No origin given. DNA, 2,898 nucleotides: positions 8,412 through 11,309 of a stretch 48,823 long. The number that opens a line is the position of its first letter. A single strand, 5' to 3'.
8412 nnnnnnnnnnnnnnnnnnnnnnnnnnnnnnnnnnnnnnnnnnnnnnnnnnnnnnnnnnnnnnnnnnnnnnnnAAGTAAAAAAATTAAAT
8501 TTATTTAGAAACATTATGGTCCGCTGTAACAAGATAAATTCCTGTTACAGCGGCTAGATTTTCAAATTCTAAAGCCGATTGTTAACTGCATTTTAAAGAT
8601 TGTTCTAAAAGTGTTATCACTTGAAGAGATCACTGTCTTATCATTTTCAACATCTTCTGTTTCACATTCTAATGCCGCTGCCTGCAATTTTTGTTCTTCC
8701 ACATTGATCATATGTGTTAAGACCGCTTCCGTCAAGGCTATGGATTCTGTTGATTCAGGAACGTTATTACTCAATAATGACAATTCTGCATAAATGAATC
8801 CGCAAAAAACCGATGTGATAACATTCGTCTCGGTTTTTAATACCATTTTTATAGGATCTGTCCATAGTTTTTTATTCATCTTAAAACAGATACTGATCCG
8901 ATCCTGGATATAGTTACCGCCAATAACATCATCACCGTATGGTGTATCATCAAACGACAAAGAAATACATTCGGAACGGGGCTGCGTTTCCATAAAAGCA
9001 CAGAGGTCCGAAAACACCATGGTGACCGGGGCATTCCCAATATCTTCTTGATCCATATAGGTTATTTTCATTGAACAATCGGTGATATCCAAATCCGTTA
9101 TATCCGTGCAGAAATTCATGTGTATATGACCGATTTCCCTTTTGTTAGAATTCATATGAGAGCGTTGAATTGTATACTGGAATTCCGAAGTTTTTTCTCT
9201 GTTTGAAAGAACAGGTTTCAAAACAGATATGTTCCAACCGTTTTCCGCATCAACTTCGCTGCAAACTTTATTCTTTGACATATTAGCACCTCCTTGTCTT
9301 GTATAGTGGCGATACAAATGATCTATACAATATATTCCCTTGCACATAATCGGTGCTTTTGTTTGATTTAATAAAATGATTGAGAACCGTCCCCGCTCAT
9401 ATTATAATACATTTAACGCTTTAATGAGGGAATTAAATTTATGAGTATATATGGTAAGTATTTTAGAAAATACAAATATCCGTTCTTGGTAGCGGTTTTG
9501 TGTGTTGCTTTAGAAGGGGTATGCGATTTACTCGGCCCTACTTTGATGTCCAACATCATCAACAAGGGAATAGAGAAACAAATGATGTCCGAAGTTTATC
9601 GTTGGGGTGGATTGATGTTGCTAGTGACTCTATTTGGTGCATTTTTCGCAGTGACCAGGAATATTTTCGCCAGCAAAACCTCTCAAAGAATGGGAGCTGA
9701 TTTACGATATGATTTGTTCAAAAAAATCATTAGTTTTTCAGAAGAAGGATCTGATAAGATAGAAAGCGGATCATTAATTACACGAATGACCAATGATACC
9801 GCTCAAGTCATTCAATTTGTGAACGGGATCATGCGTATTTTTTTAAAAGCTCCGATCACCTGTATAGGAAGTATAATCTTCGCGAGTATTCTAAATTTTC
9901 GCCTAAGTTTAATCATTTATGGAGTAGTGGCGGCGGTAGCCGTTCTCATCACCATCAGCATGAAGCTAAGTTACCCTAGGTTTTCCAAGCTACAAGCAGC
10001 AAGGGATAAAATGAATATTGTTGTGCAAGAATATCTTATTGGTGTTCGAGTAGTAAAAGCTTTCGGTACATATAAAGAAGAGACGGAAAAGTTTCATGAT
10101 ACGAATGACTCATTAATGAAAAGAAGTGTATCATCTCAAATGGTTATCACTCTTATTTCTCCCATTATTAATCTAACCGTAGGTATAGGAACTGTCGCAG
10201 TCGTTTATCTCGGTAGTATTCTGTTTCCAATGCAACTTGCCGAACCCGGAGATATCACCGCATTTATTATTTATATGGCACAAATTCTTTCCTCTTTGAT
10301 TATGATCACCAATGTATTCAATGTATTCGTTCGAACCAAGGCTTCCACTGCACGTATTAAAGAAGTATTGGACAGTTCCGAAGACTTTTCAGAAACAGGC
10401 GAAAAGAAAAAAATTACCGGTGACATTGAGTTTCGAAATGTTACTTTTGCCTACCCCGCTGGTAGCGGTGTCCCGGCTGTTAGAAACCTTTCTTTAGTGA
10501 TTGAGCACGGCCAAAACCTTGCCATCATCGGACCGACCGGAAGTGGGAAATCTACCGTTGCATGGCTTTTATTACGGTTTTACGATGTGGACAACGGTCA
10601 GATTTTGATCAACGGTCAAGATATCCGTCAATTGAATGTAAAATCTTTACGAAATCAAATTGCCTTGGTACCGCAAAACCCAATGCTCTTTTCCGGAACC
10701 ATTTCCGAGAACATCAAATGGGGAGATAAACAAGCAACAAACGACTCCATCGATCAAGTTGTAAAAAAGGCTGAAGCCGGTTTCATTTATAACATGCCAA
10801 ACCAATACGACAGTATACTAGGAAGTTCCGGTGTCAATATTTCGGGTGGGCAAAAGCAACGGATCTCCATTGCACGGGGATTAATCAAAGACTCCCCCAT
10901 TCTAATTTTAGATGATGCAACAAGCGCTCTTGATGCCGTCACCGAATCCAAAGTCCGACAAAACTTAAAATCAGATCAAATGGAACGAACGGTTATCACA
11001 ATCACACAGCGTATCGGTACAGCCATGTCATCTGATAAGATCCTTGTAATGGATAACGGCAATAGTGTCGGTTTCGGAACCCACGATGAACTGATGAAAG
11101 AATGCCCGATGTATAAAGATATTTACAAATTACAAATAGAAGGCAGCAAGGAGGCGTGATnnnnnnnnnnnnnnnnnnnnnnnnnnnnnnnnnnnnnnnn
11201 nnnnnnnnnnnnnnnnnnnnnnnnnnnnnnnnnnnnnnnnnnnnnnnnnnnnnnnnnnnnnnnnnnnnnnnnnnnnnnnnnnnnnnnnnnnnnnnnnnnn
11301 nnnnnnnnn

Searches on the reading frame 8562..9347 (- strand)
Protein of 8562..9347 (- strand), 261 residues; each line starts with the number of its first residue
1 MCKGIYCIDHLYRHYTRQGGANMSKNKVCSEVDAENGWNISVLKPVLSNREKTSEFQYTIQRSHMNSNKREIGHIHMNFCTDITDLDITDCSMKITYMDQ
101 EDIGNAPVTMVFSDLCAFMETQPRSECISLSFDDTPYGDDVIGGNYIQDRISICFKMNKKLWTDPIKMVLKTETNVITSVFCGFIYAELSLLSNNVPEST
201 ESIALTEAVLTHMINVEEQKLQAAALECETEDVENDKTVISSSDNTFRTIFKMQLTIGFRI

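Call 8: search_protein_families(library=pfam, proteins=[window:8562-9347:-])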
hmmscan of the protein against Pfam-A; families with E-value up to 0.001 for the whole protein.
window:8562-9347:- (261 aa): 0 families

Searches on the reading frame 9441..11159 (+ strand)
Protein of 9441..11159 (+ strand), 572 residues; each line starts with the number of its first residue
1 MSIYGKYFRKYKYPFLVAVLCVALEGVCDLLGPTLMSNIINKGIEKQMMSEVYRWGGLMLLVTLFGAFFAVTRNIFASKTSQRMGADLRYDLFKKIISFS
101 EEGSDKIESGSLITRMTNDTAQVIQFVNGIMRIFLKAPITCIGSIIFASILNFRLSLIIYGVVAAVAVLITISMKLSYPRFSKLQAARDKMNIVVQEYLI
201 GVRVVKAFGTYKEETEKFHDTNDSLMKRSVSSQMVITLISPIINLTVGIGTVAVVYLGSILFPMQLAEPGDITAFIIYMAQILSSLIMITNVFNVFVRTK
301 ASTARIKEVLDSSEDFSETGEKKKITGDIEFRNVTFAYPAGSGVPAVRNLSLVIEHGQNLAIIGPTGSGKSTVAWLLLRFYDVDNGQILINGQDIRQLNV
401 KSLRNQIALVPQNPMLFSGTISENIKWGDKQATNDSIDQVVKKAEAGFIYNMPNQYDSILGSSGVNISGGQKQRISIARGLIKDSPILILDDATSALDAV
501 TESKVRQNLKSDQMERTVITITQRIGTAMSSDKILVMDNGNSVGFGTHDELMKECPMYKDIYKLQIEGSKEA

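Call 8: search_protein_families(library=pfam, proteins=[window:9441-11159:+])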
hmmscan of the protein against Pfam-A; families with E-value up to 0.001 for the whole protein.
window:9441-11159:+ (572 aa): 4 families
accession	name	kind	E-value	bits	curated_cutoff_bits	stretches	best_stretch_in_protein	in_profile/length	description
PF00664.28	ABC_membrane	-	1.4e-41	143.4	28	1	16-285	2-273/274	ABC transporter transmembrane region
PF00005.33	ABC_tran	-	1e-30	107.6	25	1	348-495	2-137/137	ABC transporter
PF02463.25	SMC_N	-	3.8e-09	36.7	40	1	384-536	107-210/220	RecF/RecN/SMC N terminal domain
PF00270.35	DEAD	-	0.00094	19.4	26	0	354-512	11-145/167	DEAD/DEAH box helicase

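Call 10: find_encoding_contigs(protein=window:9441-11159:+, flank=3000, max_places=10)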
Protein window:9441-11159:+ (572 aa): no gene with exactly this product is on record in the collection.

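Call 11: find_homologous_proteins(query=window:9441-11159:+, max_evalue=1e-50)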
Query window:9441-11159:+ (572 aa): 7945 proteins with E <= 1e-50 among 8000 candidates; the best 120 are listed.
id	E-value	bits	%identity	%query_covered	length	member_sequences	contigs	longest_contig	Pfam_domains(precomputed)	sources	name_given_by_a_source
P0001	0.0e+0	1242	100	100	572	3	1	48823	PF00005.34,PF02463.26,PF00664.29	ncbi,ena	-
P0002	2.3e-276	936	72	100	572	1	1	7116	PF00005.34,PF02463.26,PF00664.29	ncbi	-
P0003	4.0e-273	925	71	100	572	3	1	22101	PF00005.34,PF02463.26,PF00664.29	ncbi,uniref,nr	ncbi:ABC transporter ATP-binding protein [Clostridium sp. PL3]|uniref:ABC transporter ATP-binding pr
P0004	2.6e-272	922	72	100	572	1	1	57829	PF00005.34,PF02463.26,PF00664.29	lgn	-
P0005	1.6e-271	920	72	100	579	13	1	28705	PF00005.34,PF02463.26,PF00664.29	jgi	jgi:ATP-binding cassette subfamily B multidrug efflux pump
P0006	4.1e-271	918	70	100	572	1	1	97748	PF00005.34,PF02463.26,PF00664.29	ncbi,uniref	ncbi:ABC transporter ATP-binding protein [Clostridium thailandense]|uniref:ABC transporter ATP-bindi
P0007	4.5e-271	918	71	100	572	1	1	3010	PF00005.34,PF02463.26,PF13748.12,PF00664.29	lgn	-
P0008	4.9e-271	918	71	100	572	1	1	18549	PF00005.34,PF02463.26,PF00664.29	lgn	-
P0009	8.5e-271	917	71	100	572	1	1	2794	PF00005.34,PF02463.26,PF00664.29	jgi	jgi:ATP-binding cassette subfamily B protein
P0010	1.3e-270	917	71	99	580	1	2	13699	PF00005.34,PF02463.26,PF00664.29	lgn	-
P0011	1.6e-270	916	72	100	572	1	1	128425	PF00005.34,PF02463.26,PF00664.29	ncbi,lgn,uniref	ncbi:ABC transporter ATP-binding protein [Clostridium sp. WILCCON 0269]|uniref:ABC transporter ATP-b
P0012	3.6e-270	915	71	100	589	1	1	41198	PF00005.34,PF00664.29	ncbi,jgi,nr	ncbi:MAG: transporter [Clostridiaceae bacterium]|jgi:ATP-binding cassette subfamily B protein|nr:tra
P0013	6.8e-270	914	72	100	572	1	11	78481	PF00005.34,PF02463.26,PF00664.29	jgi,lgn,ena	-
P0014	6.9e-270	914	71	100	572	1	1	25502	PF00005.34,PF02463.26,PF00664.29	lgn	-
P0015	1.1e-269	914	72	100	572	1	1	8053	PF00005.34,PF02463.26,PF00664.29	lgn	-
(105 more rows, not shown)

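Call 34: find_encoding_contigs(protein=P0001, flank=1000, max_places=3)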
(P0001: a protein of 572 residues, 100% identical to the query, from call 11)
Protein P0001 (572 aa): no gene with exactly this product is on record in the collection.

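Call 35: find_encoding_contigs(protein=P0004, flank=2500, max_places=2)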
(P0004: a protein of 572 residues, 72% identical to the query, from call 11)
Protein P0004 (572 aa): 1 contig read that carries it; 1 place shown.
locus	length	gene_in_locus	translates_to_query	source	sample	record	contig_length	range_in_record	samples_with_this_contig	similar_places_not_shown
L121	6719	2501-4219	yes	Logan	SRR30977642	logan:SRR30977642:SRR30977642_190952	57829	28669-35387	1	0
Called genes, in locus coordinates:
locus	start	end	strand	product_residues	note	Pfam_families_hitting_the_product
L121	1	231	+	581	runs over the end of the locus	PF00142:Fer4_NifH (weak), PF01656:CbiA, PF02374:ArsA_ATPase, PF13614:AAA_31, PF02374:ArsA_ATPase, PF10609:ParA (weak), PF13614:AAA_31, PF01656:CbiA (weak), +11 more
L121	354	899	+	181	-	PF22381:Staph_reg_Sar_Rot, PF01978:TrmB (weak), PF01047:MarR, PF12802:MarR_2, PF13463:HTH_27, PF13412:HTH_24 (weak)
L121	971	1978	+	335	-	PF03773:ArsP_1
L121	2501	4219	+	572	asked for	PF00664:ABC_membrane, PF00005:ABC_tran, PF02463:SMC_N (weak)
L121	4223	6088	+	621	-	PF00664:ABC_membrane, PF00005:ABC_tran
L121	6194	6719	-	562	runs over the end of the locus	PF00587:tRNA-synt_2b, PF04073:tRNA_edit, PF03129:HGTP_anticodon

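Call 36: find_encoding_contigs(protein=P0002, flank=2500, max_places=2)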
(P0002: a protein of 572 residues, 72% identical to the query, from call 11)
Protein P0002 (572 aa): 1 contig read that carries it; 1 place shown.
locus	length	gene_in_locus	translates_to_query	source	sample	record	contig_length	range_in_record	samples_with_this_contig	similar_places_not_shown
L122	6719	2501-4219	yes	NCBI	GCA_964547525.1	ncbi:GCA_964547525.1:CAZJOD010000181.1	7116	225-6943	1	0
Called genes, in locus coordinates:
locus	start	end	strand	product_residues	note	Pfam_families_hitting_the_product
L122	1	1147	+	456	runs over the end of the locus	?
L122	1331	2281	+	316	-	PF00135:COesterase, PF20434:BD-FAE, PF07859:Abhydrolase_3, PF00326:Peptidase_S9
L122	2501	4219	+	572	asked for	PF00664:ABC_membrane, PF00005:ABC_tran, PF02463:SMC_N (faint)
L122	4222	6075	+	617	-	PF00664:ABC_membrane, PF00005:ABC_tran, PF13401:AAA_22 (faint)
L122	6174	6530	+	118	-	PF06803:DUF1232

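Call 57: list_cluster_members(proteins=[P0001])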
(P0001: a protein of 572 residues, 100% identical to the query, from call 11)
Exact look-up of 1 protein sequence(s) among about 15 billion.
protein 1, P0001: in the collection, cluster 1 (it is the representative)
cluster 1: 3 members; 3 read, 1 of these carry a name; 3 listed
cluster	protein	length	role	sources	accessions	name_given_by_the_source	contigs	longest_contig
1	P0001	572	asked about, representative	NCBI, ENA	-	-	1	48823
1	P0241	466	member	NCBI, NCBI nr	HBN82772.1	MAG TPA: ABC transporter, partial [Clostridiales bacterium] | ABC transporter [Clostridiales bacterium]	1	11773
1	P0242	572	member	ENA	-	-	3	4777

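Call 58: find_encoding_contigs(protein=P0242, flank=3000, max_places=5)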
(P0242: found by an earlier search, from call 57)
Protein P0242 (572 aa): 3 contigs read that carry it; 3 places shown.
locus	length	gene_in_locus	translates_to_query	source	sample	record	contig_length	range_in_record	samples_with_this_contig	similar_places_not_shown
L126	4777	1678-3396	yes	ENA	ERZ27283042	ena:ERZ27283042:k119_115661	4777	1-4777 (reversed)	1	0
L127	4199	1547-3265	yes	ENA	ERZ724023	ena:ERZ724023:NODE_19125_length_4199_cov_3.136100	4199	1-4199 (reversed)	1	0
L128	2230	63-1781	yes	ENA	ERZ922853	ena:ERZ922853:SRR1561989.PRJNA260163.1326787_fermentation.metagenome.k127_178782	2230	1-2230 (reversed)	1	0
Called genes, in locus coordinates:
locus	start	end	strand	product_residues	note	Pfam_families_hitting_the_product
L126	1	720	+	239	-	?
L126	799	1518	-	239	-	-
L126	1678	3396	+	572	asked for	PF00664:ABC_membrane, PF00005:ABC_tran, PF02463:SMC_N (weak)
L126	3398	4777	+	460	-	?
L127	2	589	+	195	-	?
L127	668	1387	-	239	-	-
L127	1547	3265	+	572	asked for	PF00664:ABC_membrane, PF00005:ABC_tran, PF02463:SMC_N (weak)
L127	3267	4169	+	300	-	PF06472:ABC_membrane_2 (weak), PF00664:ABC_membrane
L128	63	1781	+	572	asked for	PF00664:ABC_membrane, PF00005:ABC_tran, PF02463:SMC_N (weak)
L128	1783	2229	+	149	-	?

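Call 59: find_encoding_contigs(protein=P0241, flank=6000, max_places=3)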
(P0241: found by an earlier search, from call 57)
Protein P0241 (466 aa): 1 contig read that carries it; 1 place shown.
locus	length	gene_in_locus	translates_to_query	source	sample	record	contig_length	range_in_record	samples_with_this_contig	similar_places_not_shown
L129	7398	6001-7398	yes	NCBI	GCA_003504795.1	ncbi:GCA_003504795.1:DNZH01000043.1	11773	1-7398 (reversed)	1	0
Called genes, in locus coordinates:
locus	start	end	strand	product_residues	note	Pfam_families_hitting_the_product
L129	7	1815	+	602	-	-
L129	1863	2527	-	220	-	PF07690:MFS_1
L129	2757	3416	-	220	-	PF00083:Sugar_tr, PF07690:MFS_1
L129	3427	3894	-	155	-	PF00583:Acetyltransf_1, PF13508:Acetyltransf_7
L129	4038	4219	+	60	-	PF23457:LysM2_NFP (faint), PF23473:LysM3_LYK4_5 (weak), PF01476:LysM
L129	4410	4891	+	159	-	PF01476:LysM, PF03734:YkuD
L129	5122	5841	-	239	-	-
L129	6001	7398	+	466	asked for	PF00664:ABC_membrane, PF00005:ABC_tran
